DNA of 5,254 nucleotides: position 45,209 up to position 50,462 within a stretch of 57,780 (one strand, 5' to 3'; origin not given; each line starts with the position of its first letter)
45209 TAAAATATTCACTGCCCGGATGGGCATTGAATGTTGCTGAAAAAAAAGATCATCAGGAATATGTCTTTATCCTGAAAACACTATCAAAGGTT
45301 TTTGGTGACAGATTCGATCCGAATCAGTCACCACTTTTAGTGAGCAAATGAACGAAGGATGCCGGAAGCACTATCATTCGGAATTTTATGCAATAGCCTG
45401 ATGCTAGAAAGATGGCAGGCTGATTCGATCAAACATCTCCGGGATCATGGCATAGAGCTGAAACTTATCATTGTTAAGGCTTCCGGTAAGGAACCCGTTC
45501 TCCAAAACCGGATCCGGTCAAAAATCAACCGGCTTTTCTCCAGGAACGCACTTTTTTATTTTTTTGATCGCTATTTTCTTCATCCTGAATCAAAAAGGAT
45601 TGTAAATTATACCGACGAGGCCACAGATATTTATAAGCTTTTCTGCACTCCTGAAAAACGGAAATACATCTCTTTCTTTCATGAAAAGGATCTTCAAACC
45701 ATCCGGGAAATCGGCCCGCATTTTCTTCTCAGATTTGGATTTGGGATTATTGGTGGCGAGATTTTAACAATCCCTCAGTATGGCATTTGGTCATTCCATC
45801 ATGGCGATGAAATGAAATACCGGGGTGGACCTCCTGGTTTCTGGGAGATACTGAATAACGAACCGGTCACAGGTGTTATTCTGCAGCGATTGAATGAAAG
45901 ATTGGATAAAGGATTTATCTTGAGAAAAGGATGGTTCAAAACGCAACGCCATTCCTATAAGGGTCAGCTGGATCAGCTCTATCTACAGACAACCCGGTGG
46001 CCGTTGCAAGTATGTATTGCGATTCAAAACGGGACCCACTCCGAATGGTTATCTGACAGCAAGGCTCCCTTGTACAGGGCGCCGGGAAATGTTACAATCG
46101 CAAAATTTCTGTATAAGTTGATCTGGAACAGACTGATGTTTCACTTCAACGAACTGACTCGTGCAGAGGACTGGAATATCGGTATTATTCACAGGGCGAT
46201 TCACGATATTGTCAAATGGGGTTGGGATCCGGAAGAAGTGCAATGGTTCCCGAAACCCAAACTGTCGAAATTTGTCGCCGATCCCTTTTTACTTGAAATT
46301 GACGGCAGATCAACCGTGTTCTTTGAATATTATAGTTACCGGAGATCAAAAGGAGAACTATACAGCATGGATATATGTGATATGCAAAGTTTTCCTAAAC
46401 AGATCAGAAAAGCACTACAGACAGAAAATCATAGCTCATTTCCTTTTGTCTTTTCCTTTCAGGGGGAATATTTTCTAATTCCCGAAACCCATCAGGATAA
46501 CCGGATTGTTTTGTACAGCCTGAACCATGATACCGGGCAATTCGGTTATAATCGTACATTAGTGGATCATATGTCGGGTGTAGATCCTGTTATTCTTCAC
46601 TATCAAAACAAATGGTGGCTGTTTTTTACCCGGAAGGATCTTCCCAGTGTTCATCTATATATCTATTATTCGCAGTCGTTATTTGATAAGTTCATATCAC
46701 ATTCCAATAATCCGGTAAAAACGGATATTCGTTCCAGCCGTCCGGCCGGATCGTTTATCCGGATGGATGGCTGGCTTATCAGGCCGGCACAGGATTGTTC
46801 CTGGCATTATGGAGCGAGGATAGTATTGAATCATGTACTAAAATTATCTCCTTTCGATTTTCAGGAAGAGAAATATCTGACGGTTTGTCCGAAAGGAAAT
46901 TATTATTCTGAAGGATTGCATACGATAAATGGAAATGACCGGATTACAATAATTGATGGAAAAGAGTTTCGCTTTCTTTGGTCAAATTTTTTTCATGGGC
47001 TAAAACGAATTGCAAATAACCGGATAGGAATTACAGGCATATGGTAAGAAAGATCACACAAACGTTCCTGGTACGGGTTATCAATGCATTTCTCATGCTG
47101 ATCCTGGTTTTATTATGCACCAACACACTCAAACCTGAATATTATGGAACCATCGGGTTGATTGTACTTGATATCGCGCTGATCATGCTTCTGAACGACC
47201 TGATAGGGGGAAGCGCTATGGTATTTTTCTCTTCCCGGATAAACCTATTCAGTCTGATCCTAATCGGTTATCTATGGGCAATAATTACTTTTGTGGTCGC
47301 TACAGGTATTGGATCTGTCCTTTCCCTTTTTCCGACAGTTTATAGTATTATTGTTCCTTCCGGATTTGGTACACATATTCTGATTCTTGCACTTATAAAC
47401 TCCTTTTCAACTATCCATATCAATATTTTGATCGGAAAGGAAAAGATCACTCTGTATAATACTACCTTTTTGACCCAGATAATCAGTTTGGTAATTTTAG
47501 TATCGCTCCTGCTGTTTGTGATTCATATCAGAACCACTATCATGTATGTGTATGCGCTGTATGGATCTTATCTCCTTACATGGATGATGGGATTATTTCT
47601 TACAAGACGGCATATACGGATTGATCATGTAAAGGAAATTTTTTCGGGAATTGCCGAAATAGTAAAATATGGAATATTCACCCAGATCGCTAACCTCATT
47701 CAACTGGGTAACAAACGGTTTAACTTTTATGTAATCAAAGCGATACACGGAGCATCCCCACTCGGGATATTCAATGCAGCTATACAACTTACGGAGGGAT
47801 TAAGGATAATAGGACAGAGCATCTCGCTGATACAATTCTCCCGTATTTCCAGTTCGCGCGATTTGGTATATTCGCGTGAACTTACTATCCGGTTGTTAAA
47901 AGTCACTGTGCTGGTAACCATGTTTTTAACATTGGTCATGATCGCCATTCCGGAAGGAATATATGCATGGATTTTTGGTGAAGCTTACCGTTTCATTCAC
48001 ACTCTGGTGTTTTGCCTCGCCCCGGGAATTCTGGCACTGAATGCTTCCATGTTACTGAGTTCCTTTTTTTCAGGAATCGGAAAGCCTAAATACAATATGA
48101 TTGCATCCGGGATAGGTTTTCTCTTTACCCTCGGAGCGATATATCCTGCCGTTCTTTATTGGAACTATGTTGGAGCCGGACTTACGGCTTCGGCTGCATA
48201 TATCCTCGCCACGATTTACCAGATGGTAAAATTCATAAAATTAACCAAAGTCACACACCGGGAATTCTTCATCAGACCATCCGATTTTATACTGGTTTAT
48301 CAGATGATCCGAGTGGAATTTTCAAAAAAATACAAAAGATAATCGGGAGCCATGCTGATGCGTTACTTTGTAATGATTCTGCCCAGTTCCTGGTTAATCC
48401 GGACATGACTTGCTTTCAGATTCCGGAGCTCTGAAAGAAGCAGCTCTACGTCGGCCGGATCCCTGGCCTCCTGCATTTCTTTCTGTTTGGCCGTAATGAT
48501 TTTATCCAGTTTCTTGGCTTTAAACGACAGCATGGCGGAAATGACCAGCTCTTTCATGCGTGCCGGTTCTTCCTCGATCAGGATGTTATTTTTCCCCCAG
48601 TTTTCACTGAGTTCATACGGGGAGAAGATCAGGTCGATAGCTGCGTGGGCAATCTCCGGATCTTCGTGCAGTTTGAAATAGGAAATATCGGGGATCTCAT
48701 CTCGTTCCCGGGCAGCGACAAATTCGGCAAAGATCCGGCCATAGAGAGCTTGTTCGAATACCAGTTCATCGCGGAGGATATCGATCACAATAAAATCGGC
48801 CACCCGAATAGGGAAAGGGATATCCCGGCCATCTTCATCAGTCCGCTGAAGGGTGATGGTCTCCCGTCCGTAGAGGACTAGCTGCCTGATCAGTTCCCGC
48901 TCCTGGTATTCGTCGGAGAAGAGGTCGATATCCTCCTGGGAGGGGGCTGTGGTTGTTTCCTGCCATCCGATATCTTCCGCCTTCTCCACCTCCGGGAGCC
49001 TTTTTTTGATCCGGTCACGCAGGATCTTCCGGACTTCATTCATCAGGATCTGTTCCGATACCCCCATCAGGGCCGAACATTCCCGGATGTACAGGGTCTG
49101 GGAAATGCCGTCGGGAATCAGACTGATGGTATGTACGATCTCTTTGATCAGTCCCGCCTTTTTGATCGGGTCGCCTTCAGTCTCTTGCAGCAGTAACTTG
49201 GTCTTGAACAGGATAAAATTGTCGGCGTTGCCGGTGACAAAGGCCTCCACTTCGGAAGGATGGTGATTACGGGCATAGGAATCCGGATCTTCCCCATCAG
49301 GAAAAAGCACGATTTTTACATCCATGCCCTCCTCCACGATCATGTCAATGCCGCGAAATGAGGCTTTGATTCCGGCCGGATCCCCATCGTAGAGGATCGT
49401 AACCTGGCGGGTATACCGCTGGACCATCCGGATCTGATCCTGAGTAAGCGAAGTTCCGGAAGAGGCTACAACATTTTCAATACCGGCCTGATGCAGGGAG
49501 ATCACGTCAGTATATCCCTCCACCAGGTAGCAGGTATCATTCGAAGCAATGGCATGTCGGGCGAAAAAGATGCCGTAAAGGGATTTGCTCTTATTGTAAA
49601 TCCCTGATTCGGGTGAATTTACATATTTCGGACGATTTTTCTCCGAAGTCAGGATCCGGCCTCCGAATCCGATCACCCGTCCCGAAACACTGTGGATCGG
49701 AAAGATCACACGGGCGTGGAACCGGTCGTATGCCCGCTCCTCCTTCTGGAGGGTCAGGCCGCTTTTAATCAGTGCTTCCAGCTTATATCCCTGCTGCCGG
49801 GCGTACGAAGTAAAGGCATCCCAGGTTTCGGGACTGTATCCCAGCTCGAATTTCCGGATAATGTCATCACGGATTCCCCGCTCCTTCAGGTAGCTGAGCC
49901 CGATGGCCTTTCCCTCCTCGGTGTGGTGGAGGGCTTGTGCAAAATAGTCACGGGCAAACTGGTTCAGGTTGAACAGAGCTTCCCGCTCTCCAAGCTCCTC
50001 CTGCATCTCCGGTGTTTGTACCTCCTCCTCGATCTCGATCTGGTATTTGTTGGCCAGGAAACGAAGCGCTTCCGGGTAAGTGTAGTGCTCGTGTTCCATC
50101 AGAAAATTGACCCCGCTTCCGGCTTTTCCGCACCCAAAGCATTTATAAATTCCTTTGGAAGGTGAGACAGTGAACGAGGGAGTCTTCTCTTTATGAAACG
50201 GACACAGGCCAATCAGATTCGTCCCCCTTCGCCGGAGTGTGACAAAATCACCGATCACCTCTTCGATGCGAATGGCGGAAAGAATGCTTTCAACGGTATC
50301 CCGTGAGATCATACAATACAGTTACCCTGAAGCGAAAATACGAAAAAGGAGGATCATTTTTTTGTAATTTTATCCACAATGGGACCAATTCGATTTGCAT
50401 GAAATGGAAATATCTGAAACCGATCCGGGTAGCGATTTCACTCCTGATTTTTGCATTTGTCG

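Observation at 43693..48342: Three-gene module without a glycosyltransferase: Cys-less AsnB-like enzyme, formyltransferase-propeller fusion, MOP flippase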

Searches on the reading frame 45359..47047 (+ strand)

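Call 3: search_protein_families(library=pfam, proteins=[window:45359-47047:+], max_evalue=0.01)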
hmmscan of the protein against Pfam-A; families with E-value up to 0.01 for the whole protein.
window:45359-47047:+ (562 aa): 1 family
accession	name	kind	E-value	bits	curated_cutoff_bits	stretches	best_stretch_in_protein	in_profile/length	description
PF24793.1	GINT1_N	-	7.5e-27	94.6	27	1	303-504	57-263/304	Glucosamine inositolphosphorylceramide transferase 1, N-terminal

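Call 4: search_protein_families(library=ncbifam, proteins=[window:45359-47047:+], max_evalue=0.01)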
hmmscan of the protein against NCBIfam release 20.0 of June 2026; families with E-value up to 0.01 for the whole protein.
window:45359-47047:+ (562 aa): 3 families
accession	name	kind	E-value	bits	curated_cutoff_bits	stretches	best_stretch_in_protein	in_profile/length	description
NF005998.1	PRK08125.1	equivalog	8.1e-08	31.1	777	1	108-198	64-155/649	bifunctional UDP-4-amino-4-deoxy-L-arabinose formyltransferase/UDP-glucuronic acid oxidase ArnA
NF005414.0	PRK06988.1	equivalog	1.8e-07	30.4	316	1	112-189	70-148/311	formyltransferase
TIGR00460.1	fmt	equivalog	7.4e-07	28.6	201.5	1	110-204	70-165/315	methionyl-tRNA formyltransferase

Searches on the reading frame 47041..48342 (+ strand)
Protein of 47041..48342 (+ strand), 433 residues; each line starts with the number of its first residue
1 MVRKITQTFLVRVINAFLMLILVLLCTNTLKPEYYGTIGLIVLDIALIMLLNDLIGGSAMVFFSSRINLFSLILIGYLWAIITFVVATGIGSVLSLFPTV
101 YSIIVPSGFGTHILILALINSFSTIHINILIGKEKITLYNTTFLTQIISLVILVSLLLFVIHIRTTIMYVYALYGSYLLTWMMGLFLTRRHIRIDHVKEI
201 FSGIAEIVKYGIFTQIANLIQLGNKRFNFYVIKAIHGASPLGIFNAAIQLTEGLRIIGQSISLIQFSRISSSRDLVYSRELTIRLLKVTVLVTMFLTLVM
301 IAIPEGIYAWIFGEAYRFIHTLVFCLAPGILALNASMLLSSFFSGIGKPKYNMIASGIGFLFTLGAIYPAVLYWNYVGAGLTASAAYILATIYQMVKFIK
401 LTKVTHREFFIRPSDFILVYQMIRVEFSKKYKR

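Call 3: search_protein_families(library=pfam, proteins=[window:47041-48342:+], max_evalue=0.01)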
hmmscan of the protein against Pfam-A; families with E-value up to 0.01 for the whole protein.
window:47041-48342:+ (433 aa): 1 family
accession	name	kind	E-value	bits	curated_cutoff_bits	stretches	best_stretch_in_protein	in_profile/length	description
PF01943.22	Polysacc_synt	-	5.3e-05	23.2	28.2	1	261-410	58-197/274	Polysaccharide biosynthesis protein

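Call 4: search_protein_families(library=ncbifam, proteins=[window:47041-48342:+], max_evalue=0.01)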
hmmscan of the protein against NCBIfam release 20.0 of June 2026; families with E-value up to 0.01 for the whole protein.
window:47041-48342:+ (433 aa): 0 families

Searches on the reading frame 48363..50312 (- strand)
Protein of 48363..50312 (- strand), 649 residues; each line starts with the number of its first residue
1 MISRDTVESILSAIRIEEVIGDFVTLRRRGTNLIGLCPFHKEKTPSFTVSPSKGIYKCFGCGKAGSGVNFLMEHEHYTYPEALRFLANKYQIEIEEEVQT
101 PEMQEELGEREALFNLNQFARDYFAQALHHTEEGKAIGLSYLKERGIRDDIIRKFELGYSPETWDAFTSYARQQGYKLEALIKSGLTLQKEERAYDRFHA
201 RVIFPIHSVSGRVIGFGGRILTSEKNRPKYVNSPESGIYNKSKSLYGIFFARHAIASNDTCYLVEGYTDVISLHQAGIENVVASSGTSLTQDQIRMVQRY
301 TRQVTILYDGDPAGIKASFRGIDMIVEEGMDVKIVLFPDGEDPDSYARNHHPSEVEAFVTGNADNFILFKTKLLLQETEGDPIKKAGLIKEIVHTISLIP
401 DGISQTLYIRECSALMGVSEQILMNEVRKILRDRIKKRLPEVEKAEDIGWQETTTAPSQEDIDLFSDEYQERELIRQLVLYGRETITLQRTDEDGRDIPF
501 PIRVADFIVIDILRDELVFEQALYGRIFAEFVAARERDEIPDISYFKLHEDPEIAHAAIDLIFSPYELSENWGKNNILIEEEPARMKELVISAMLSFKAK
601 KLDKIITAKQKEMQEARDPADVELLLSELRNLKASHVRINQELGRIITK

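Call 3: search_protein_families(library=pfam, proteins=[window:48363-50312:-], max_evalue=0.01)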
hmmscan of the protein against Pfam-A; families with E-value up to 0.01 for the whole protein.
window:48363-50312:- (649 aa): 8 families
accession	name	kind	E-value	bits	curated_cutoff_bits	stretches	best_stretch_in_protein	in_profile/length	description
PF08275.17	DNAG_N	-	3.4e-39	134.3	26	1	123-251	1-127/128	DNA primase catalytic core, N-terminal domain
PF01807.25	Zn_ribbon_DnaG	-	2.9e-34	117.2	24.9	1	3-97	2-96/98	CHC2 zinc finger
PF13155.12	Toprim_2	-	3.3e-24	85.5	22.1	1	262-346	1-87/88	Toprim-like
PF13662.12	Toprim_4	-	3e-18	66.3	25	1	260-335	2-84/85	Toprim domain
PF01751.28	Toprim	-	8.4e-12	45.6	23.1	1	262-324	3-79/96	Toprim domain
PF10410.14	DnaB_bind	-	4.2e-07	30.6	20.6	1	381-421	16-56/56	DnaB-helicase binding domain of primase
PF13362.12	Toprim_3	-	2.2e-06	28.4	27.2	1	262-350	3-92/95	Toprim domain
PF21650.2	DnaG_cat_HB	-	0.0037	17.7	27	0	365-426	2-63/63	DNA primase DnaG, catalytic core, helical bundle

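Call 4: search_protein_families(library=ncbifam, proteins=[window:48363-50312:-], max_evalue=0.01)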
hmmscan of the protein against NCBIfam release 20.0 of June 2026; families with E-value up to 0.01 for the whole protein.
window:48363-50312:- (649 aa): 5 families
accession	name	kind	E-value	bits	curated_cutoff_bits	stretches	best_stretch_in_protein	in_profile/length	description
TIGR01391.1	dnaG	equivalog_domain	5.7e-134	447.1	283.6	1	1-413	1-411/414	DNA primase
TIGR00646.1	MG010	hypoth_equivalog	7.7e-11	41.9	260.65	1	168-335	31-188/218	DNA primase-like protein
NF003108.1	PRK04031.1-1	equivalog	1.5e-07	31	300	1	254-314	159-217/419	DNA primase DnaG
NF006382.0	PRK08624.1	equivalog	7.5e-07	28.3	440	1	194-293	175-281/373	hypothetical protein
NF005477.0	PRK07078.1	subfamily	0.0059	14.8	1014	1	250-346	182-278/759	hypothetical protein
